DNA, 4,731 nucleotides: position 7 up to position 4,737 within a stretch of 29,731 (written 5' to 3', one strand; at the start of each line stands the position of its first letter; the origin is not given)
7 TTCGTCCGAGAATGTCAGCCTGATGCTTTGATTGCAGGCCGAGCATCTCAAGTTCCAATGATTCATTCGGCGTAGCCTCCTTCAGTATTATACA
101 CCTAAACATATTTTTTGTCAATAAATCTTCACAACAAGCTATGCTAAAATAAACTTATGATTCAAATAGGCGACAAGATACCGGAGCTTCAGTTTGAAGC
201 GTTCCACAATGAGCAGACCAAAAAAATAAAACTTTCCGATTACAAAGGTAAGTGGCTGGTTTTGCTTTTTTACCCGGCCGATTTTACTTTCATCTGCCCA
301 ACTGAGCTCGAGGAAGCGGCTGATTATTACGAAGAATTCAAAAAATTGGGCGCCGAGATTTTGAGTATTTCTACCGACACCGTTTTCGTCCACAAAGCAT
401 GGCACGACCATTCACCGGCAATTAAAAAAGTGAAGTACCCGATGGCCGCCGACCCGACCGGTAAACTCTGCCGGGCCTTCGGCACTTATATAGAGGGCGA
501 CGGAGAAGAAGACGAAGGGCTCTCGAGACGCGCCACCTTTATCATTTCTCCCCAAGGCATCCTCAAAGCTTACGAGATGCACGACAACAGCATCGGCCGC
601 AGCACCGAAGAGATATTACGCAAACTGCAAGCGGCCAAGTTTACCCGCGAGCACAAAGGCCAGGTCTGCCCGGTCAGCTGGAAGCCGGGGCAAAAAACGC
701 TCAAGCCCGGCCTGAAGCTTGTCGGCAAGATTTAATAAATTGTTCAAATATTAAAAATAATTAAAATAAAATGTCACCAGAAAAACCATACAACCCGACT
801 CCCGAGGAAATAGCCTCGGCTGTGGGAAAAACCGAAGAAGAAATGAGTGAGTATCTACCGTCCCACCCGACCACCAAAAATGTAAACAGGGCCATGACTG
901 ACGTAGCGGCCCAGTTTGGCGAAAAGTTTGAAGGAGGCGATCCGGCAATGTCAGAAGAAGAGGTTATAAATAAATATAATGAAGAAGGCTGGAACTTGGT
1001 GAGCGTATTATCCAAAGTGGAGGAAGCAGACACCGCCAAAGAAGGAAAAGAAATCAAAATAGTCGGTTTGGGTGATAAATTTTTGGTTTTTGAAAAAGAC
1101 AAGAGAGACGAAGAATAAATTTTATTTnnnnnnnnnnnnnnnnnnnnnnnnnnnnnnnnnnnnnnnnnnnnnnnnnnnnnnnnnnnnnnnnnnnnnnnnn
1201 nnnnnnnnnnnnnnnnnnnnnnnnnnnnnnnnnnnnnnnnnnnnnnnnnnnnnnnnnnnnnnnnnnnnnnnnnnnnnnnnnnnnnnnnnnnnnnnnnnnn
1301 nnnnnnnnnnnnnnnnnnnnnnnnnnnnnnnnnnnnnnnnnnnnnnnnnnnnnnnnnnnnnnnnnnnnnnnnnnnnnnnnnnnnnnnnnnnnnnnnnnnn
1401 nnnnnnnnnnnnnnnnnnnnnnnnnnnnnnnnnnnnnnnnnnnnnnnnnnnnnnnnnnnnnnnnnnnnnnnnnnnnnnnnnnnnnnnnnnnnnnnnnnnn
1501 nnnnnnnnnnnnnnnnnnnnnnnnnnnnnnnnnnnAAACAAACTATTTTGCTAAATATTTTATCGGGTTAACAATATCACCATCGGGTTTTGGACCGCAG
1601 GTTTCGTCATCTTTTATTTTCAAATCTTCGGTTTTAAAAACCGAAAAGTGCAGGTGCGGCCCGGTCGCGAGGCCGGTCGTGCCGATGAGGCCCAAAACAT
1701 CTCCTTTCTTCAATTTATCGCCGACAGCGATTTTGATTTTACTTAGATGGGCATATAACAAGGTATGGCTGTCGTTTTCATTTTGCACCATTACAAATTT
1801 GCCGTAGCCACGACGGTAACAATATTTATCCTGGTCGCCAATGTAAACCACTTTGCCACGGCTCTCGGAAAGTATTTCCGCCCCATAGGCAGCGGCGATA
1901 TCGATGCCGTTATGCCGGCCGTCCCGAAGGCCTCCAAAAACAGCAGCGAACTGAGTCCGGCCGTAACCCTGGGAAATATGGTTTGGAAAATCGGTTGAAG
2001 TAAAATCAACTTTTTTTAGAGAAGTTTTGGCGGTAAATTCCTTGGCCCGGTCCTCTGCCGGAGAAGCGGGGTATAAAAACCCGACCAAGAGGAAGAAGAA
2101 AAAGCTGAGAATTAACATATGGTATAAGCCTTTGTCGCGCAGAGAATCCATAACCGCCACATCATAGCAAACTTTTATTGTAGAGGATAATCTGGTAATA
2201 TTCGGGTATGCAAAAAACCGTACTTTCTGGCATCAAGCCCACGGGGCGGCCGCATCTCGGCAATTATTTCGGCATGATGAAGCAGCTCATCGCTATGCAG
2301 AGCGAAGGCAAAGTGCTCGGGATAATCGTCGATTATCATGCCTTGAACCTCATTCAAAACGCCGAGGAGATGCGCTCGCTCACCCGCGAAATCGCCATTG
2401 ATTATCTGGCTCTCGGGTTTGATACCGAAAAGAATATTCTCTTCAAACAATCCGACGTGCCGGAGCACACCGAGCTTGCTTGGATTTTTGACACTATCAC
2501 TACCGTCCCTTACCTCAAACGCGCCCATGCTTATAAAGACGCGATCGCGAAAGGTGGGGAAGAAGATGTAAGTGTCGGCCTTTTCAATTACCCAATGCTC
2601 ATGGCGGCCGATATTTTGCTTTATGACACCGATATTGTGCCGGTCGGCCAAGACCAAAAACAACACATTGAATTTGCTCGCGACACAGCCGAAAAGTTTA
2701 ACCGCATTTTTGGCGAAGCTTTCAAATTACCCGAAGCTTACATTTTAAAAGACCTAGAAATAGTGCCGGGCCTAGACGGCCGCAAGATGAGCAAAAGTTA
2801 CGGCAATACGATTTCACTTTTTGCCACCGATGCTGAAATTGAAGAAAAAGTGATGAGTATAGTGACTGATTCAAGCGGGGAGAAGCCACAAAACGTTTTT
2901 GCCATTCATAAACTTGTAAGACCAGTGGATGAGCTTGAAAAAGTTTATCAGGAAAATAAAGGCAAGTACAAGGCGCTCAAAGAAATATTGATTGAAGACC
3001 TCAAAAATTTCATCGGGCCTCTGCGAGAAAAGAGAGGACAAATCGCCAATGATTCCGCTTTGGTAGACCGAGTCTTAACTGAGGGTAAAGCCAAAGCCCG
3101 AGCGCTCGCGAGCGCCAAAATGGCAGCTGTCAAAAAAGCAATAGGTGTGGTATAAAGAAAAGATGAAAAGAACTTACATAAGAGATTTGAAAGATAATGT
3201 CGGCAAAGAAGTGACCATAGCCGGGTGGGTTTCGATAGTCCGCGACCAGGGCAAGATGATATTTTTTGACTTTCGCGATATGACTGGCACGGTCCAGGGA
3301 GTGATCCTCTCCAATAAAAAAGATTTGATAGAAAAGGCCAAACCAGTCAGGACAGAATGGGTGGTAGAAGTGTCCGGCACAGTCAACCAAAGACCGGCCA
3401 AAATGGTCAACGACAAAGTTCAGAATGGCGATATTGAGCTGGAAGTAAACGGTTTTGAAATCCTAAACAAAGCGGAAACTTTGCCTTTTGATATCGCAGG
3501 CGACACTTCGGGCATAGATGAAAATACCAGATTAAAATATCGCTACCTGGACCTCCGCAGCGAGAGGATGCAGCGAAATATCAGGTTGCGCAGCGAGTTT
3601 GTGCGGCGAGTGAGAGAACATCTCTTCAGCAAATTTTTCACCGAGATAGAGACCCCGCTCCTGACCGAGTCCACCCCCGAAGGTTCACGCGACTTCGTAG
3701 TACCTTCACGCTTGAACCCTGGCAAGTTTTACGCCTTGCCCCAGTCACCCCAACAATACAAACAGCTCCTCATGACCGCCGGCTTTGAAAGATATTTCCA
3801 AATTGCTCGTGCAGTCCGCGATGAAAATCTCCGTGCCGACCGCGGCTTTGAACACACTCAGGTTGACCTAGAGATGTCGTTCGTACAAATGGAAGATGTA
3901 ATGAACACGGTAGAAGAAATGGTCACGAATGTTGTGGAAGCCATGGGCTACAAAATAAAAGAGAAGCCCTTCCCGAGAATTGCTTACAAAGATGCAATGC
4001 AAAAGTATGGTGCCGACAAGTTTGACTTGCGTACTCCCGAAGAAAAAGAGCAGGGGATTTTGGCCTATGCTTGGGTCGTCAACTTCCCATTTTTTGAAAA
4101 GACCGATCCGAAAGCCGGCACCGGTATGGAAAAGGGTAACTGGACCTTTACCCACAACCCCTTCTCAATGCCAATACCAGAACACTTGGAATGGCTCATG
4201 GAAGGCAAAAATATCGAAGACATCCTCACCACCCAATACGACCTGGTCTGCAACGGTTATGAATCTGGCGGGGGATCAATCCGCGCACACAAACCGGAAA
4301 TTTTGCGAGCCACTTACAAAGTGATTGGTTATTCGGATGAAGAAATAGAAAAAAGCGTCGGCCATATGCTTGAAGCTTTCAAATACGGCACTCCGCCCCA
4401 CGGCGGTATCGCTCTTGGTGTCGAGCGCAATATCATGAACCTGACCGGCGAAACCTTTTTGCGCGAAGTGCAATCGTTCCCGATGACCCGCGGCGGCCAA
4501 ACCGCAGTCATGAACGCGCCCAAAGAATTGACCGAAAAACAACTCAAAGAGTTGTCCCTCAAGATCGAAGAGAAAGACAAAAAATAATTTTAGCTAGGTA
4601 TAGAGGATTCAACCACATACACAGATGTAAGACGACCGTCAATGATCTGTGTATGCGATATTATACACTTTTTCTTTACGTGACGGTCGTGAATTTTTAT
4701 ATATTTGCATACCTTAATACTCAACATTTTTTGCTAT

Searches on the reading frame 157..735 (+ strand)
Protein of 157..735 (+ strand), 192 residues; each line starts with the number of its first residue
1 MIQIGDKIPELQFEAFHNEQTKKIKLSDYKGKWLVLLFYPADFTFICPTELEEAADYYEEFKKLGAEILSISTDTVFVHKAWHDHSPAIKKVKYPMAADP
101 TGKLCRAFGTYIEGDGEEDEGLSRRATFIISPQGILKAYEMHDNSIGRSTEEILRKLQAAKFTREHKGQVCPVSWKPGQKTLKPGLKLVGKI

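Call 8: search_protein_families(library=pfam, proteins=[window:157-735:+], max_evalue=0.001)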
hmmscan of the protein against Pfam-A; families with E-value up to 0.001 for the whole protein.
window:157-735:+ (192 aa): 4 families
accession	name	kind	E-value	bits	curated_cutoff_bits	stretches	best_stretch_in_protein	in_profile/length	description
PF00578.27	AhpC-TSA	-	1.6e-37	128.7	26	1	4-138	1-123/124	AhpC/TSA family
PF08534.16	Redoxin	-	5.7e-18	65.6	26.6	1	4-147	2-139/148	Redoxin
PF10417.14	1-cysPrx_C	-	5.8e-06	26.6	21.1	1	160-183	2-28/41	C-terminal domain of 1-Cys peroxiredoxin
PF02630.20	SCO1-SenC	-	0.00087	19.7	22.8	0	16-69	6-59/134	SCO1/SenC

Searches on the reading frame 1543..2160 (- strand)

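Call 9: search_protein_families(library=pfam, proteins=[window:1543-2160:-], max_evalue=0.001)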
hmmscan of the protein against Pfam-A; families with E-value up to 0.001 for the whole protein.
window:1543-2160:- (205 aa): 1 family
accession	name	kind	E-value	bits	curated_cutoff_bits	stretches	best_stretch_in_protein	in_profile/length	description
PF01551.29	Peptidase_M23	-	3.2e-25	88.6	28.7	1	82-178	2-91/96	Peptidase family M23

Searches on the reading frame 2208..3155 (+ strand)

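Call 8: search_protein_families(library=pfam, proteins=[window:2208-3155:+], max_evalue=0.001)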
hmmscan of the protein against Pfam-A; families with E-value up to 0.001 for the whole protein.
window:2208-3155:+ (315 aa): 1 family
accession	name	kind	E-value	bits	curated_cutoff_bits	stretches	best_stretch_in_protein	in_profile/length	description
PF00579.31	tRNA-synt_1b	-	3.7e-61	207.4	21.1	1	4-263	7-268/292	tRNA synthetases class I (W and Y)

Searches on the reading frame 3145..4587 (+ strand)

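Call 8: search_protein_families(library=pfam, proteins=[window:3145-4587:+], max_evalue=0.001)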
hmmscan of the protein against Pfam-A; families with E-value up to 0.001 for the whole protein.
window:3145-4587:+ (480 aa): 2 families
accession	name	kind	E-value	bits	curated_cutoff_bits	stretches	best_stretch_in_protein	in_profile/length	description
PF00152.25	tRNA-synt_2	-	4e-104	348.4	25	1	125-448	1-307/308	tRNA synthetases class II (D, K and N)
PF01336.31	tRNA_anti-codon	-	5e-16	58.8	27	1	23-107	1-75/75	OB-fold nucleic acid binding domain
